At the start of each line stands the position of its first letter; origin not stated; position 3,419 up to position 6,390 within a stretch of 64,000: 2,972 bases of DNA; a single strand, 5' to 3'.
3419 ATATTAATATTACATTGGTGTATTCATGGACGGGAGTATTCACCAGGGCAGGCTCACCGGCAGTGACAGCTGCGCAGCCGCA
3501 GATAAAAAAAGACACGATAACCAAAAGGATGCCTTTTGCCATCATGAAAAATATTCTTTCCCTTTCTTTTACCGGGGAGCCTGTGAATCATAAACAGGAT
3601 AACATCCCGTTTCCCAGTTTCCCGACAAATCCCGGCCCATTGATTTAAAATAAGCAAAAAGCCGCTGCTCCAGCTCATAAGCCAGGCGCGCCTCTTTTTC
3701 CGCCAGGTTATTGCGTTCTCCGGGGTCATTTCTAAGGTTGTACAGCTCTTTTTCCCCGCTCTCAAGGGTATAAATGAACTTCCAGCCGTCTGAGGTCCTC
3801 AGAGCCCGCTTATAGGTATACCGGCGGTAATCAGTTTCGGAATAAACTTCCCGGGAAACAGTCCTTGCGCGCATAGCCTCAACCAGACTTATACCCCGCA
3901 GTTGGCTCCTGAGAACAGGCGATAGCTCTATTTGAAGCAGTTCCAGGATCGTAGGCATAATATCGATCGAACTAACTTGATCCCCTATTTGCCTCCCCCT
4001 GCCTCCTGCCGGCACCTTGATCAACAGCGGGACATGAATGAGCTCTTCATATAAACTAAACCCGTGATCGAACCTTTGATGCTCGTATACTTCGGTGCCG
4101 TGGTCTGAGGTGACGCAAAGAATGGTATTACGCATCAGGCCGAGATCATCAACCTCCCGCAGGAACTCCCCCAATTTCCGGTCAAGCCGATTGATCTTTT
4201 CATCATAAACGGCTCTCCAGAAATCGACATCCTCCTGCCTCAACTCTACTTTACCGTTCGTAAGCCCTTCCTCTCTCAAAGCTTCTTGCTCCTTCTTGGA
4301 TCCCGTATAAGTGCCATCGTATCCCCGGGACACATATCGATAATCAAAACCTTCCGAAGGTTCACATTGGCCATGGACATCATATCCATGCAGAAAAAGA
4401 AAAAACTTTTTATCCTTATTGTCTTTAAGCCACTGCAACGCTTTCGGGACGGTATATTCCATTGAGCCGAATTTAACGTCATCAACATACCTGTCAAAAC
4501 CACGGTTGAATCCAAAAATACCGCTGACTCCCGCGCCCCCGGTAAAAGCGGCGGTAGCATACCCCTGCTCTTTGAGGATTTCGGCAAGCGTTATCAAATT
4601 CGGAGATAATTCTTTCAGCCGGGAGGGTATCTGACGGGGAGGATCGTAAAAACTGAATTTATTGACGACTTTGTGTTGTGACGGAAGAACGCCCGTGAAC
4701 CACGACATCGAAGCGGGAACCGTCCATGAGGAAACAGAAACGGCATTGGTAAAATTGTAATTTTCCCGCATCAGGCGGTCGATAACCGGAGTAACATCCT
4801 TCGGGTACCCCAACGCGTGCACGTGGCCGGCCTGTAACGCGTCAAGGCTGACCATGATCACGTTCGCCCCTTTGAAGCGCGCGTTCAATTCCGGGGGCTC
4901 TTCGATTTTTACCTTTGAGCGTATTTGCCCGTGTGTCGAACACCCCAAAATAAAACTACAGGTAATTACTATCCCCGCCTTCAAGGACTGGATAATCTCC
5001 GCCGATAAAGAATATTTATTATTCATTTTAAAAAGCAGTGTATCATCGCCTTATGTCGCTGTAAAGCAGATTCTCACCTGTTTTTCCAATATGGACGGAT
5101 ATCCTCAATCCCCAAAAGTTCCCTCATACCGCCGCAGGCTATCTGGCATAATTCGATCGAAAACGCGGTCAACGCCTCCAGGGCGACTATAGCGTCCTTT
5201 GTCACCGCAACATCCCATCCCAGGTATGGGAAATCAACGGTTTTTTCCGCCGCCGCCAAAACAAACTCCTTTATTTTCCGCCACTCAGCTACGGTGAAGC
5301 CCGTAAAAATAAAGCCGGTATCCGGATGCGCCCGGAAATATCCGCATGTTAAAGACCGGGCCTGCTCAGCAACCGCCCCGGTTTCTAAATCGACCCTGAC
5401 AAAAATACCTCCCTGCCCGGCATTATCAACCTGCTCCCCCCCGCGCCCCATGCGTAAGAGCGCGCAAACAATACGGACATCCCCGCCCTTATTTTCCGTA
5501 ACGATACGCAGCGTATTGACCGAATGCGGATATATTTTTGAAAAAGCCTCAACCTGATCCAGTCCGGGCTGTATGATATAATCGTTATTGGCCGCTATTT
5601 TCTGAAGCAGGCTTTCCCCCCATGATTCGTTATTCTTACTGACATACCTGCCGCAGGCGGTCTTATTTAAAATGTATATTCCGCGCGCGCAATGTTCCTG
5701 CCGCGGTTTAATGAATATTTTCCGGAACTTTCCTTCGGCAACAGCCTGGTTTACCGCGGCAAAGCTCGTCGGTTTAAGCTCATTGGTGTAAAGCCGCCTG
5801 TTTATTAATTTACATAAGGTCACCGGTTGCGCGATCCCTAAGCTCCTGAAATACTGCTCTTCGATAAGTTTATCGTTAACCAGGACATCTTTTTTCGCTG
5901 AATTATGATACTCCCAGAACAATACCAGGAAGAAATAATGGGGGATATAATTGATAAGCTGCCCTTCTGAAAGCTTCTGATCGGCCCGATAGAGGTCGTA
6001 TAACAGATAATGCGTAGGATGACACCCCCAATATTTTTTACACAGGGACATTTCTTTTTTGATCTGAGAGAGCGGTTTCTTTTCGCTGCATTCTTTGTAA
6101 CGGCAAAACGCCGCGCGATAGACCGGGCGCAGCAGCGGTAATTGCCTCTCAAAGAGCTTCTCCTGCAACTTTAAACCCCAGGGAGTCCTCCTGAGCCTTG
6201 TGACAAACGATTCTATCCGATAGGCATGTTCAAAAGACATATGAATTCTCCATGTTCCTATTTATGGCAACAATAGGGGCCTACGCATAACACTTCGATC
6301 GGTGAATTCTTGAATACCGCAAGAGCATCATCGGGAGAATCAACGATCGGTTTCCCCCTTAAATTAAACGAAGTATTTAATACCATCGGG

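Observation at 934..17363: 16.5-kb, 13-gene co-directional island of tailoring enzymes (2 B12-rSAM, rSAM-SPASM, 4 SAM-MTases, 2 ATP-grasp, carbamoyltransferase, FemAB-like, 2 Thr-type sulfatase-like lipoproteins, ArnT/PMT-like GT) of unknown product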

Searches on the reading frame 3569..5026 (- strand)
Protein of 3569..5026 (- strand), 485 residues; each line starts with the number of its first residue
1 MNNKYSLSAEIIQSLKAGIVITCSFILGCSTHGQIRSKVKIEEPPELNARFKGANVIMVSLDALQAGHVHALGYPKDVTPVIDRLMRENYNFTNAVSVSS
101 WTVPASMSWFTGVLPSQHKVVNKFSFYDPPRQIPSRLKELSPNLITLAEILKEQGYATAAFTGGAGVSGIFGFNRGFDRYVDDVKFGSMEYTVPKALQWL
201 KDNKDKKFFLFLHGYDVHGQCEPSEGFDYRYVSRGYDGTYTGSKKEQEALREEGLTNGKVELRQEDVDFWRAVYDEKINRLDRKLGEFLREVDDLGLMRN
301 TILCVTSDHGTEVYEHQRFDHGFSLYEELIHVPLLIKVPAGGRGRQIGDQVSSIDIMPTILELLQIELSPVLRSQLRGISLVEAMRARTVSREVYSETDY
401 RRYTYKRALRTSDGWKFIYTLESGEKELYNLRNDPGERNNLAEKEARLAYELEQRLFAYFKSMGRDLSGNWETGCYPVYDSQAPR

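Call 4: search_protein_families(library=pfam, proteins=[window:3569-5026:-], max_evalue=0.01)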
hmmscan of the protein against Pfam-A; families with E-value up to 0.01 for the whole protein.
window:3569-5026:- (485 aa): 4 families
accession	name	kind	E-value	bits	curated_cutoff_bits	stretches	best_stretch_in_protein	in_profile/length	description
PF00884.28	Sulfatase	-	5.2e-41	141.4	25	1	55-366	2-301/301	Sulfatase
PF01663.27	Phosphodiest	-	7.9e-14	52.4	23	1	56-315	1-225/342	Type I phosphodiesterase / nucleotide pyrophosphatase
PF16347.10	SGSH_C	-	3.3e-12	47.2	29.3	1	315-456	2-148/154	N-sulphoglucosamine sulphohydrolase, C-terminal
PF02995.22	DUF229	-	0.00016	21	25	1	278-323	310-355/496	Protein of unknown function (DUF229)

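Call 6: search_protein_families(library=ncbifam, proteins=[window:3569-5026:-], max_evalue=0.01)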
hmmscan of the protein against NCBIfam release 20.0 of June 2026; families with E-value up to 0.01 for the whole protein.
window:3569-5026:- (485 aa): 8 families
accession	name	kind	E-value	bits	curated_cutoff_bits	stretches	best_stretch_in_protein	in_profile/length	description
NF010322.0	PRK13759.1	equivalog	6.3e-37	127.2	481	2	188-448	181-443/486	arylsulfatase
TIGR03417.1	chol_sulfatase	equivalog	6.3e-29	101.2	433.45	2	259-446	240-424/500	choline-sulfatase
NF045661.1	HdlasePehA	equivalog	4.8e-24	84.8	900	2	190-408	184-418/506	phosphoric/sulfuric ester hydrolase PehA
NF052527.1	Mn_arylsulf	exception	2.7e-21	76.1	850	2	185-462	176-454/479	manganese-dependent arylsulfatase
NF053595.1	LptchSynLtaSGpos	equivalog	6.4e-08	31.6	970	1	279-369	435-531/626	lipoteichoic acid synthase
NF038282.1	LapC_YejM_PbgA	exception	5e-07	28.4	825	1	271-371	411-508/584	LPS biosynthesis-modulating metalloenzyme YejM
NF038075.1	fam_STM4013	hypoth_equivalog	4.5e-06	26.3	250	1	54-161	8-115/261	STM4013/SEN3800 family hydrolase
TIGR02335.1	hydr_PhnA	equivalog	0.0067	15.6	407.55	0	54-126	13-84/408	phosphonoacetate hydrolase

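Call 54: search_solved_structures(query=window:3569-5026:-, max_evalue=1e-10, show_alignments=2)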
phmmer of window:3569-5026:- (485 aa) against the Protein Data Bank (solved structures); distinct sequences matched with E-value up to 1e-10: 33.
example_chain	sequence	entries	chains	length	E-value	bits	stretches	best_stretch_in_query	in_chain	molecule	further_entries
9ihk_D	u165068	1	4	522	4.2e-20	75.3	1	189-442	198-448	Sulfatase_S1_30A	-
9fo1_A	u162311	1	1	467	1e-19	74.1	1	274-463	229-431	k-carrageenan sulfatase S1_16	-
7stt_A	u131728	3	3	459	3.3e-19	72.4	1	196-452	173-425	N-acetylgalactosamine-6-sulfatase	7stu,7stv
5g2t_A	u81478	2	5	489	5.3e-17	65.1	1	269-445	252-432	2-O GLYCOSAMINOGLYCAN SULFATASE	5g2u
3b5q_A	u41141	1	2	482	6.9e-17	64.7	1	269-445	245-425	Putative sulfatase yidJ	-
9koq_A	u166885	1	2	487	7.6e-17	64.6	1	185-463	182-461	Sulfatase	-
2qzu_A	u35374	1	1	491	3.9e-16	62.2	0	274-460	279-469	Putative sulfatase yidJ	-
3ed4_A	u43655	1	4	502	8.4e-16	61.1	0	188-459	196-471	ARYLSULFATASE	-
7p24_AAA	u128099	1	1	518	2.6e-15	59.5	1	273-443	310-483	Mucin-desulfating sulfatase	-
5g2v_A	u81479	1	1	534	3.1e-15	59.3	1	274-445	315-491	N-ACETYLGLUCOSAMINE-6-SULFATASE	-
6s20_C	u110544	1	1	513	8.7e-15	57.8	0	52-194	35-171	N-acetylgalactosamine-6-O-sulfatase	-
7pth_A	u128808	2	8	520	1.5e-14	57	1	261-462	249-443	Choline sulfatase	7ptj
6g5z_A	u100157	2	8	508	2.1e-14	56.5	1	261-462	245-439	Choline-sulfatase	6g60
6fny_A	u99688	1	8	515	2.6e-14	56.2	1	261-462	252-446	Choline-sulfatase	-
4uph_A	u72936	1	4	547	2.7e-14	56.1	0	263-365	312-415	SULFATASE (SULFURIC ESTER HYDROLASE) PROTEIN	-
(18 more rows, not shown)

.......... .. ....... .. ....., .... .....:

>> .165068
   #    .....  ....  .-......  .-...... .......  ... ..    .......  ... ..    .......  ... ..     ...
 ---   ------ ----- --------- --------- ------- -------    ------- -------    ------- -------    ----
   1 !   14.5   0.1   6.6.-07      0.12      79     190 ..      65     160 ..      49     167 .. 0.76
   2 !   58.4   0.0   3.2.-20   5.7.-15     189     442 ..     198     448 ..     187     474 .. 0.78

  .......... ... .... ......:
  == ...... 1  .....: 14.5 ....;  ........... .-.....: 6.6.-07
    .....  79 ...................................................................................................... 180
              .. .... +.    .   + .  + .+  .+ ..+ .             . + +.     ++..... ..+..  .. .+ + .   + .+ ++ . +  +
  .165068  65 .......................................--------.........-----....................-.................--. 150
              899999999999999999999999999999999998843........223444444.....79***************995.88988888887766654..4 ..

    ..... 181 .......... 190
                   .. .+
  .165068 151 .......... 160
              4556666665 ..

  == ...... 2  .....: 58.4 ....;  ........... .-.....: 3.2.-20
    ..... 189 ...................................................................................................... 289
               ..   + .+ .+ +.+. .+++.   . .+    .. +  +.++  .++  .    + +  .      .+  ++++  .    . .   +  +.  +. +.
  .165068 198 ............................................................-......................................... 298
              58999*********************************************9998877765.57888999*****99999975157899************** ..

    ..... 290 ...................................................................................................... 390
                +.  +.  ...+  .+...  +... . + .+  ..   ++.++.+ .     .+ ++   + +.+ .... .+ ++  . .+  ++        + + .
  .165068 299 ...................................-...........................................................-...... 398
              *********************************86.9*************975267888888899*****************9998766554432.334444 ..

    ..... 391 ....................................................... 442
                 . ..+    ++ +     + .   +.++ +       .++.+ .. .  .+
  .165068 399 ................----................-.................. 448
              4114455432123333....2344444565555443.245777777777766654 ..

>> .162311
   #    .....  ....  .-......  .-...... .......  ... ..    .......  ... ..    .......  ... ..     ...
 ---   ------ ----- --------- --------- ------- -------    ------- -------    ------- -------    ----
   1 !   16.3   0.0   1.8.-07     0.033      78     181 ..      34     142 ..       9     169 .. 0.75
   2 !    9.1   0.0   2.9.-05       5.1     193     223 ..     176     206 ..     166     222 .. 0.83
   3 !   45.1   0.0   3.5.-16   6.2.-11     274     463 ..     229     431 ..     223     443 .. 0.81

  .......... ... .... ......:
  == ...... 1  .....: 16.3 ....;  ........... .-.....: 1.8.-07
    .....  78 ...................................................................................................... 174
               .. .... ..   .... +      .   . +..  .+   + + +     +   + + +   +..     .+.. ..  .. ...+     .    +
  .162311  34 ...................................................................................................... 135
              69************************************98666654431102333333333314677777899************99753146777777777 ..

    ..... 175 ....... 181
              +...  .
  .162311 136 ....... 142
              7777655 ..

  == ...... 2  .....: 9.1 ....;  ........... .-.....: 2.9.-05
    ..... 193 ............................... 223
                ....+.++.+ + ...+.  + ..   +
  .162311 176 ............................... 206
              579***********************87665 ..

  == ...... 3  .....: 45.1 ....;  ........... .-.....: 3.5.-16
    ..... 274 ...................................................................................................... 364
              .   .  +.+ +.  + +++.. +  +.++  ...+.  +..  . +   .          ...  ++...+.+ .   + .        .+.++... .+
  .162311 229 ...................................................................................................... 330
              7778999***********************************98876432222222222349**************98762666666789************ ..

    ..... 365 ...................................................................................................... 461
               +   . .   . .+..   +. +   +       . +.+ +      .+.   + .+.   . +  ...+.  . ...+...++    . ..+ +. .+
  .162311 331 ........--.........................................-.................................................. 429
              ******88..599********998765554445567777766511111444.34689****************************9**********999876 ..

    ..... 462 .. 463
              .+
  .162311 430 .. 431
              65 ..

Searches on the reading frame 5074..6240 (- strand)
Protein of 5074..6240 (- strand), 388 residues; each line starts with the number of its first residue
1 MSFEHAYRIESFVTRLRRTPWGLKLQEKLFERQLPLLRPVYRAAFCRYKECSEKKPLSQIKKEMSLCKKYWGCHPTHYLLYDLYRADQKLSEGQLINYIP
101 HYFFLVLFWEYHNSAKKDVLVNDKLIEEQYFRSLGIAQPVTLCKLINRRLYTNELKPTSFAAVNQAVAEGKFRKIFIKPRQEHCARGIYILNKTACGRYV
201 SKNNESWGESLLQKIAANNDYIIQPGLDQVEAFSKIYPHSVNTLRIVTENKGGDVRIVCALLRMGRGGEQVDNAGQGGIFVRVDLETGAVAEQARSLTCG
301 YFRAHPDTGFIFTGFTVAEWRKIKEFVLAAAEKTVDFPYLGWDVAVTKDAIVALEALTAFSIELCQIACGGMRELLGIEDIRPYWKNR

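Call 4: search_protein_families(library=pfam, proteins=[window:5074-6240:-], max_evalue=0.01)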
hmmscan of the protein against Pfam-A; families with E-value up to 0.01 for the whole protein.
window:5074-6240:- (388 aa): 2 families
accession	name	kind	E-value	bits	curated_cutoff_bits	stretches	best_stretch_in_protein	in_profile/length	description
PF14397.11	ATPgrasp_ST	-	1.7e-41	142.7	31.4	1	111-369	9-265/278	Sugar-transfer associated ATP-grasp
PF14398.11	ATPgrasp_YheCD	-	0.0019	18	26.8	1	171-280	47-163/255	YheC/D like ATP-grasp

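Call 6: search_protein_families(library=ncbifam, proteins=[window:5074-6240:-], max_evalue=0.01)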
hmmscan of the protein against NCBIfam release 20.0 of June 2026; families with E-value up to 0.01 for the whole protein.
window:5074-6240:- (388 aa): 1 family
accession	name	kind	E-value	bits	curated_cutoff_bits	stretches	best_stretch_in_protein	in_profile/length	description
TIGR02291.1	rimK_rel_E_lig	hypoth_equivalog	4.6e-07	29.1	314.2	1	231-361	146-273/317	alpha-L-glutamate ligase-like protein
